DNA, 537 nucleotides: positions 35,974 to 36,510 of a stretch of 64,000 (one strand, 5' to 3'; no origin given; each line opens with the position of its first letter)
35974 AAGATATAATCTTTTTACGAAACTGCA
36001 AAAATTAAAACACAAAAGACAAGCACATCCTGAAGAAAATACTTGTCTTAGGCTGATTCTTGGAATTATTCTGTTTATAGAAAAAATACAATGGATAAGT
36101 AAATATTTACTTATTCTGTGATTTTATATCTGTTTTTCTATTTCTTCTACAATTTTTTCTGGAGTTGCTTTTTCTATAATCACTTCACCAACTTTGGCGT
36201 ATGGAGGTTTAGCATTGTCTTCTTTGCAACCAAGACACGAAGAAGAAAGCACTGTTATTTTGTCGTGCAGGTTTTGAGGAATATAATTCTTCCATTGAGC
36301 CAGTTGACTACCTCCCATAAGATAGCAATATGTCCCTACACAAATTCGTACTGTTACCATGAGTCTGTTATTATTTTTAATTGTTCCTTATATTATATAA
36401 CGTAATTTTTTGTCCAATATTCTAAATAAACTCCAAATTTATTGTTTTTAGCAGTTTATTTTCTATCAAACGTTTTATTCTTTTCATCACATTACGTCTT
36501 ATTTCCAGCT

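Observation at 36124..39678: Ferredoxin / HydS-type sensory [FeFe]-hydrogenase(PAS) / PP2C phosphatase / ferredoxin operon with no visible signalling partner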

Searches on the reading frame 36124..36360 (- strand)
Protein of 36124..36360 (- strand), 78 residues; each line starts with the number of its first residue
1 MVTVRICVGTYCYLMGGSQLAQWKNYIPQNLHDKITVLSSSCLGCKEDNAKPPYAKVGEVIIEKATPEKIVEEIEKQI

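Call 3: search_protein_families(library=pfam, proteins=[window:36124-36360:-], max_evalue=0.1)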
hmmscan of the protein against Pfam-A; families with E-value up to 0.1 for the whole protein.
window:36124-36360:- (78 aa): 2 families
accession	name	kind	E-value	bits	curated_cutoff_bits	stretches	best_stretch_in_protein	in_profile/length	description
PF01257.25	2Fe-2S_thioredx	-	0.00013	22.2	24.8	1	3-75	67-142/145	Thioredoxin-like [2Fe-2S] ferredoxin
PF07293.16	DUF1450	-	0.00083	19.5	30.1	1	33-78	27-72/75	Protein of unknown function (DUF1450)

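Call 4: search_protein_families(library=ncbifam, proteins=[window:36124-36360:-], max_evalue=0.1)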
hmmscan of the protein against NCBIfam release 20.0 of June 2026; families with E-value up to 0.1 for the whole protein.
window:36124-36360:- (78 aa): 3 families
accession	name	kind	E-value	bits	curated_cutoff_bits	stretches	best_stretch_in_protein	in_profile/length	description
NF005722.0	PRK07539.1-2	equivalog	0.0031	17.6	141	1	3-76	79-155/157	NADH-quinone oxidoreductase subunit NuoE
NF010190.0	PRK13669.1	equivalog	0.0065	16.7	96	1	20-78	12-72/78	hypothetical protein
TIGR01958.1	nuoE_fam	subfamily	0.011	15.9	142.4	1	3-75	70-145/148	NADH-quinone oxidoreductase subunit NuoE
